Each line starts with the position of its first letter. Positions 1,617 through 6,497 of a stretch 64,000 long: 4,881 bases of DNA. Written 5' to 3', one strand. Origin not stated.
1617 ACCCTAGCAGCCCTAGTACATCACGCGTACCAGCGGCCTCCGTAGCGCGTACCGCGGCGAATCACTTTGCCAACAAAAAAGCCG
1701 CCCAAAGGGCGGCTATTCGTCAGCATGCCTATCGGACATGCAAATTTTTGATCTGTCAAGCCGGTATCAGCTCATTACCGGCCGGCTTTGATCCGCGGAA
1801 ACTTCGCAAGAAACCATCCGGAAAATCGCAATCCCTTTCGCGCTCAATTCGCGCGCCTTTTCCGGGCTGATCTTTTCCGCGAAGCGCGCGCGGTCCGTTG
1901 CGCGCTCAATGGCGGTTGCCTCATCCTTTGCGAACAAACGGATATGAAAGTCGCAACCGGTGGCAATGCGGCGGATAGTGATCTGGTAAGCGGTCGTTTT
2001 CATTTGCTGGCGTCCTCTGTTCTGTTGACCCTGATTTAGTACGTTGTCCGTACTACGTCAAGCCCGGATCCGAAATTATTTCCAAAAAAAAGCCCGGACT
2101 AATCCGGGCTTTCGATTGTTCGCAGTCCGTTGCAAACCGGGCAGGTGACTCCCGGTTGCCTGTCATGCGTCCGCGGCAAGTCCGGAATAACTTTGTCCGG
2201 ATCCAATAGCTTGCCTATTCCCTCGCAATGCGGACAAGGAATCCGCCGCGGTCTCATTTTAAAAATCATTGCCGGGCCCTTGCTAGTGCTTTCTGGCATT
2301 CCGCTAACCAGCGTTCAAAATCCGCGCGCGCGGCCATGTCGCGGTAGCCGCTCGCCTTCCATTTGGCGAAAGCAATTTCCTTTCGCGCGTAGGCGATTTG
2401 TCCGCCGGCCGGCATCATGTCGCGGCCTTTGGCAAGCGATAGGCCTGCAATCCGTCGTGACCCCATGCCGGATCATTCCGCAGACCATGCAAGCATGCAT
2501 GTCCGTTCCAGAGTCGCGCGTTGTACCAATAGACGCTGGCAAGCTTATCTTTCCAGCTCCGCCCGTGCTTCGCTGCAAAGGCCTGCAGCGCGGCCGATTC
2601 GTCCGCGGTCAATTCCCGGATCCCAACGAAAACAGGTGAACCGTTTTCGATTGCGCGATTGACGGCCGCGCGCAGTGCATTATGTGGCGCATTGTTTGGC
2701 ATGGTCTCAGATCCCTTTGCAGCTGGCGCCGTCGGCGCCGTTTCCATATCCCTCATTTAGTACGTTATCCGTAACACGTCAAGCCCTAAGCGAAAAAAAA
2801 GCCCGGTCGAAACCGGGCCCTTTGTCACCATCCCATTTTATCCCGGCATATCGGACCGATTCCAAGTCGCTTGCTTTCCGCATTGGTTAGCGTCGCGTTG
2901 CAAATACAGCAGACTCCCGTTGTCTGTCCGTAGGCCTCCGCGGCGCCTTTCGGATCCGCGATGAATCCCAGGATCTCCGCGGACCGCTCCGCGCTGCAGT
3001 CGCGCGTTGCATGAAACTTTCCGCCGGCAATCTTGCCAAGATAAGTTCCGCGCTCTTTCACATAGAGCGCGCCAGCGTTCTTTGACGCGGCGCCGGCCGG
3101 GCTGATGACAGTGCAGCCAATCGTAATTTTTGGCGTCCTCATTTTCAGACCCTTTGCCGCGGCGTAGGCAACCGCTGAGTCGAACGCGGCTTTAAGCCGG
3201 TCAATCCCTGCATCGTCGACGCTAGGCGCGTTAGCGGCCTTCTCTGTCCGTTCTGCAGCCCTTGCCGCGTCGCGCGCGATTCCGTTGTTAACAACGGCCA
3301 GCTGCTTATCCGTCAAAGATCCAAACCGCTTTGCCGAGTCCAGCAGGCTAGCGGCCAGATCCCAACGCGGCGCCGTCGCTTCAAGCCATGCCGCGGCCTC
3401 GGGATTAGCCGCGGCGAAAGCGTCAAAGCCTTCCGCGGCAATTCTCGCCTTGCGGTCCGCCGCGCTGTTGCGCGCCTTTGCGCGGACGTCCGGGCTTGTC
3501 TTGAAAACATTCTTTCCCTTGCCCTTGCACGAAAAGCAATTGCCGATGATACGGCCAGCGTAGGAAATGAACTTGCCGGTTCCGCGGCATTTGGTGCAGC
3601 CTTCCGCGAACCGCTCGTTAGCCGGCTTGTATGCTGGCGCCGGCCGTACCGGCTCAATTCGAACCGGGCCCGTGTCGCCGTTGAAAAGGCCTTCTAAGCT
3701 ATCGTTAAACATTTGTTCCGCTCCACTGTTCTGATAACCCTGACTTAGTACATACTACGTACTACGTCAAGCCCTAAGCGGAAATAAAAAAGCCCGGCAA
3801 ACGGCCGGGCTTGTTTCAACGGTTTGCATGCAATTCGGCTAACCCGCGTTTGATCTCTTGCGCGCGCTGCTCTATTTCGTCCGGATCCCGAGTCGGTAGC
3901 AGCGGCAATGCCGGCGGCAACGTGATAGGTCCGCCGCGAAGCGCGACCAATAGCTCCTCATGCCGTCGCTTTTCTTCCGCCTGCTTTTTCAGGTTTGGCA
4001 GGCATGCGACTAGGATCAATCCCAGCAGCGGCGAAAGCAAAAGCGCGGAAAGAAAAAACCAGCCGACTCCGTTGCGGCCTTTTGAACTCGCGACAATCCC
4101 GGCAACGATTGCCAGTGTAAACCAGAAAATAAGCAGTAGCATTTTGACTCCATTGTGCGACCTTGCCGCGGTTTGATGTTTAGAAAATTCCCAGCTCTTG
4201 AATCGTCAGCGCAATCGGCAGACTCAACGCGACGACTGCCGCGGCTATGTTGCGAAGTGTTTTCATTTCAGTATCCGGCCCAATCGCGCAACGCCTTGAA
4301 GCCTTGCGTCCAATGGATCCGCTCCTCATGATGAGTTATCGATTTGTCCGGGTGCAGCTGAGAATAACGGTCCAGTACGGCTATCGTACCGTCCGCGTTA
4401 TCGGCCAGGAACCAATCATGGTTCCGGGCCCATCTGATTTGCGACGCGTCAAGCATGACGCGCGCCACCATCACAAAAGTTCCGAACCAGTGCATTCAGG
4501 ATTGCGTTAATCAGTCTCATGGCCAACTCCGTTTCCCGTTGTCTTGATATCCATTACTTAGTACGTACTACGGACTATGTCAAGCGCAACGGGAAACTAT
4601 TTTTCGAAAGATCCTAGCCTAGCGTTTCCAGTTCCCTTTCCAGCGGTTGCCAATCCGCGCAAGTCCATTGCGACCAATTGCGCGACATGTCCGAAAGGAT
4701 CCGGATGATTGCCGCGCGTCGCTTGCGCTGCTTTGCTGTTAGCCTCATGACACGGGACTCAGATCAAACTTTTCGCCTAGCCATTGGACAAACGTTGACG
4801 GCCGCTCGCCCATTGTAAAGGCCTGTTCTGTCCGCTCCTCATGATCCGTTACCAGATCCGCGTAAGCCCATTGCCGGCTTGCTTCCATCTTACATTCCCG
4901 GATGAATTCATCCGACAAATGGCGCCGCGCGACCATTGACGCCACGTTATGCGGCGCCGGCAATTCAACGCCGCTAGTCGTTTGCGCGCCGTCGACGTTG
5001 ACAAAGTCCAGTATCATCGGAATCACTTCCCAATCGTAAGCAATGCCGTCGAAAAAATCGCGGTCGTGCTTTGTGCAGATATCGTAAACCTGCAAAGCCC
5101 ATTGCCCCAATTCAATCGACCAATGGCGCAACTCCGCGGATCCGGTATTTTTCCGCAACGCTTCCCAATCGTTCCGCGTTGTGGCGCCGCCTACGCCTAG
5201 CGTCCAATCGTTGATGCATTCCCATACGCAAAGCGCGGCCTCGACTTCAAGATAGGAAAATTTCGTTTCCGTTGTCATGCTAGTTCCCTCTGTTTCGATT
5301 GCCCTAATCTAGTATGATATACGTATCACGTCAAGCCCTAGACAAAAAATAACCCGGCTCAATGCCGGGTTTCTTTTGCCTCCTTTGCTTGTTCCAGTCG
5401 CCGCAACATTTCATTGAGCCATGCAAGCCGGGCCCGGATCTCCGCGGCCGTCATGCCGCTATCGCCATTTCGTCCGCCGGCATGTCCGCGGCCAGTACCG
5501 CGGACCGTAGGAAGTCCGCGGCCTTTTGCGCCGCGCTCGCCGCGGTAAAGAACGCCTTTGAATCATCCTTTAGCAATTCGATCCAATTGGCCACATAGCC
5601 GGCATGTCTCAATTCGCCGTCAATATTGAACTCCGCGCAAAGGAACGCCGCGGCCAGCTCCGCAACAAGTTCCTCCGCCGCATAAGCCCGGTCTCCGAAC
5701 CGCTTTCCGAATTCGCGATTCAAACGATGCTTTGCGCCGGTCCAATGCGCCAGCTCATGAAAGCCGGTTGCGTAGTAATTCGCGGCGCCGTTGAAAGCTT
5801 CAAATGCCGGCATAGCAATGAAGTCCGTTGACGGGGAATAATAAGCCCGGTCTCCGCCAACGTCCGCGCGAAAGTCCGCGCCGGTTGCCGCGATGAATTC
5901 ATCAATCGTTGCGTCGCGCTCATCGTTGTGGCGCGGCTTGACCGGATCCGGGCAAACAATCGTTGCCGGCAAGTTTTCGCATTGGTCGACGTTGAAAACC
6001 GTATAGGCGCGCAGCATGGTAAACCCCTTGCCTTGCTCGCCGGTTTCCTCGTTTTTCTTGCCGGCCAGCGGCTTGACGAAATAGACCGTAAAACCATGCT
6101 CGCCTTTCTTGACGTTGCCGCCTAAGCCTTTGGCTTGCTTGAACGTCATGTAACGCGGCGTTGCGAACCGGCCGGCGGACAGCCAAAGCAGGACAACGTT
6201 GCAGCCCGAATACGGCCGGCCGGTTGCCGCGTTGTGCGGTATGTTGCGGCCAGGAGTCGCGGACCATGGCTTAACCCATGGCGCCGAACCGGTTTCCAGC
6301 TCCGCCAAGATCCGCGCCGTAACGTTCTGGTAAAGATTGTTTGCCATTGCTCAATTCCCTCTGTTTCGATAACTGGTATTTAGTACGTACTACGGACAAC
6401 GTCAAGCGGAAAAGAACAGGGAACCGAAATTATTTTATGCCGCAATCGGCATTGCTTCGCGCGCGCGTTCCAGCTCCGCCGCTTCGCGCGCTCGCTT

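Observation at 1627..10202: Early-left arm is an array of about 12 insulated promoter-gene-terminator cassettes built on one 29-bp promoter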

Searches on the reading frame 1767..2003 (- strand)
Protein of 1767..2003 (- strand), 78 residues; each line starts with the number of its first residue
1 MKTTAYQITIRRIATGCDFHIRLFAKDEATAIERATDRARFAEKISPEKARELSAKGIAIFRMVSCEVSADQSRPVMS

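Call 10: search_protein_families(library=pfam, proteins=[window:1767-2003:-], max_evalue=0.01)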
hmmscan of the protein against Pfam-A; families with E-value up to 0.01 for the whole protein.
window:1767-2003:- (78 aa): 0 families

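Call 52: search_protein_families(library=phrogs, proteins=[window:1767-2003:-], max_evalue=0.001)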
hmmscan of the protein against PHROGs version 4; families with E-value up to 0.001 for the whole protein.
window:1767-2003:- (78 aa): 0 families

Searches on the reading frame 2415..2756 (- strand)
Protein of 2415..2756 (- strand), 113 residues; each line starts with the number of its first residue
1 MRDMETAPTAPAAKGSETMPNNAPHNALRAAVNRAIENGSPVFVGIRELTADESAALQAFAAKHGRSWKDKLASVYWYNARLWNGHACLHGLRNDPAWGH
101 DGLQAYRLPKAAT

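Call 10: search_protein_families(library=pfam, proteins=[window:2415-2756:-], max_evalue=0.01)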
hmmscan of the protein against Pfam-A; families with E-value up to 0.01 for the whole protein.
window:2415-2756:- (113 aa): 1 family
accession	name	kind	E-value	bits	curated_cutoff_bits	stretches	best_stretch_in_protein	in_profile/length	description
PF17396.8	DUF1611_N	-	0.0014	19.3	22.6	1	26-70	48-91/95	Domain of unknown function (DUF1611_N) Rossmann-like domain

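Call 52: search_protein_families(library=phrogs, proteins=[window:2415-2702:-], max_evalue=0.001)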
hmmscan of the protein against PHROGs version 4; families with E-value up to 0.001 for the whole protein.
window:2415-2702:- (95 aa): 0 families

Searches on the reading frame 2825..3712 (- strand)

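Call 10: search_protein_families(library=pfam, proteins=[window:2825-3712:-], max_evalue=0.01)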
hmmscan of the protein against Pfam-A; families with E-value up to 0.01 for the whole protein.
window:2825-3712:- (295 aa): 1 family
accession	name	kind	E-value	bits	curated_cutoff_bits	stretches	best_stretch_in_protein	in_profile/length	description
PF19474.4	DUF6011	-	4.8e-13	48.8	26.6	1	258-294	1-37/37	Family of unknown function (DUF6011)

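Call 33: search_protein_families(library=ncbifam, proteins=[window:2825-3712:-], max_evalue=0.01)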
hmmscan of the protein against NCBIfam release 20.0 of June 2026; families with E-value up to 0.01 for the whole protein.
window:2825-3712:- (295 aa): 1 family
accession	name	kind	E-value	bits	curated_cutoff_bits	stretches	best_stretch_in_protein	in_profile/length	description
NF010894.0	PRK14301.1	equivalog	0.0049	15.9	548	1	35-81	160-208/373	chaperone protein DnaJ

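Call 52: search_protein_families(library=phrogs, proteins=[window:2825-3712:-], max_evalue=0.001)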
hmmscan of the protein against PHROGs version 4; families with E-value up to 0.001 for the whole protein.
window:2825-3712:- (295 aa): 7 families
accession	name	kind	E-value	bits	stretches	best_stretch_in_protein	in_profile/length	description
phrog_4046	-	unknown function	3.6e-73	247.7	1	30-295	43-301/301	-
phrog_636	-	unknown function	1.5e-20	75.5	1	83-295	10-234/254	-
phrog_6032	-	unknown function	2.2e-09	38.4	1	251-293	232-274/296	-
phrog_4095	-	unknown function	5.9e-06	27.1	1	24-138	21-129/234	-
phrog_37598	-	unknown function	5e-05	24.2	1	36-110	55-134/163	-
phrog_32167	-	unknown function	0.00017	22.4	1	37-88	155-204/285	-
phrog_12580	-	unknown function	0.00062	20.1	0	258-292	221-255/256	-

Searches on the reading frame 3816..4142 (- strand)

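Call 10: search_protein_families(library=pfam, proteins=[window:3816-4142:-], max_evalue=0.01)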
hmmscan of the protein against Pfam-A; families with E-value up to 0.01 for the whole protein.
window:3816-4142:- (108 aa): 0 families

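Call 52: search_protein_families(library=phrogs, proteins=[window:3816-4142:-], max_evalue=0.001)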
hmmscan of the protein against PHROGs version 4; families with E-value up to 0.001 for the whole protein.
window:3816-4142:- (108 aa): 3 families
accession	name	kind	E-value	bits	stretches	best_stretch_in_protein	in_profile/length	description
phrog_9201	-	unknown function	3.6e-09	37.6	1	2-53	4-54/55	-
phrog_27401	-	unknown function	1.7e-05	26.1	1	1-48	1-47/114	-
phrog_8436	-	unknown function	2.5e-05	25.3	1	1-59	1-57/110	-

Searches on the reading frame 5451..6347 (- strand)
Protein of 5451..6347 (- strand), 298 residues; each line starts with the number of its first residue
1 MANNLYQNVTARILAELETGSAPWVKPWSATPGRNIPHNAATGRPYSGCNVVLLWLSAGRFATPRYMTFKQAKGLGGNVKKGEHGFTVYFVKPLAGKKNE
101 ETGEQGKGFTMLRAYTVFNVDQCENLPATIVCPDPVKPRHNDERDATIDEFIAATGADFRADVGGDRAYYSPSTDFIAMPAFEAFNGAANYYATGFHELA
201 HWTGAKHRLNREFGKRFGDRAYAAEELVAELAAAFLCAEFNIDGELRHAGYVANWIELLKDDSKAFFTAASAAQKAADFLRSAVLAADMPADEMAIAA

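Call 10: search_protein_families(library=pfam, proteins=[window:5451-6347:-], max_evalue=0.01)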
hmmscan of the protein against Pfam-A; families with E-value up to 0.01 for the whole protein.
window:5451-6347:- (298 aa): 2 families
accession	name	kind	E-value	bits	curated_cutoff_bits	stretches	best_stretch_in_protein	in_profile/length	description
PF18818.7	MPTase-PolyVal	-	1.6e-48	164.4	27.5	1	147-271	2-125/126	Zincin-like metallopeptidase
PF08401.16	ArdcN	-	5.8e-36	123.9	22.6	1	4-118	2-123/123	N-terminal domain of anti-restriction factor ArdC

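Call 27: find_encoding_contigs(protein=window:5451-6347:-, flank=10000, max_places=10)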
Protein window:5451-6347:- (298 aa): 3 contigs read that carry it; 3 places shown.
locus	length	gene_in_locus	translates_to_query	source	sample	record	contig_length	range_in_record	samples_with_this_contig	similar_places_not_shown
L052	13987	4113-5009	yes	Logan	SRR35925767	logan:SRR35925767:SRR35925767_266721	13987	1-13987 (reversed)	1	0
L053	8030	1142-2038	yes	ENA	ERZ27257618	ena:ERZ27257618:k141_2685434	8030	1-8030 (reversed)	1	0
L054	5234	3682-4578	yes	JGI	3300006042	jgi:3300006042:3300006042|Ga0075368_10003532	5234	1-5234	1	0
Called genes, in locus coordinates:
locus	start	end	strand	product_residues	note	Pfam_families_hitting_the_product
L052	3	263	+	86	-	?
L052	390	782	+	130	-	-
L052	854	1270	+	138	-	-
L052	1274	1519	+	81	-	PF21977:DUF6926 (weak)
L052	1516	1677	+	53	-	-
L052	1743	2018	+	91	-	-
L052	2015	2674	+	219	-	-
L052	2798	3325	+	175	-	-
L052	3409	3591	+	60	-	-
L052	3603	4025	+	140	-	-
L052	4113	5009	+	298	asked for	PF08401:ArdcN, PF18818:MPTase-PolyVal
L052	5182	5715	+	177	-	-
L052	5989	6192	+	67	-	-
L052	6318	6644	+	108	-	-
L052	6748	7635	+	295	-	PF19474:DUF6011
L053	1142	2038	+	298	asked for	PF08401:ArdcN, PF18818:MPTase-PolyVal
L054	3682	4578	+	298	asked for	PF08401:ArdcN, PF18818:MPTase-PolyVal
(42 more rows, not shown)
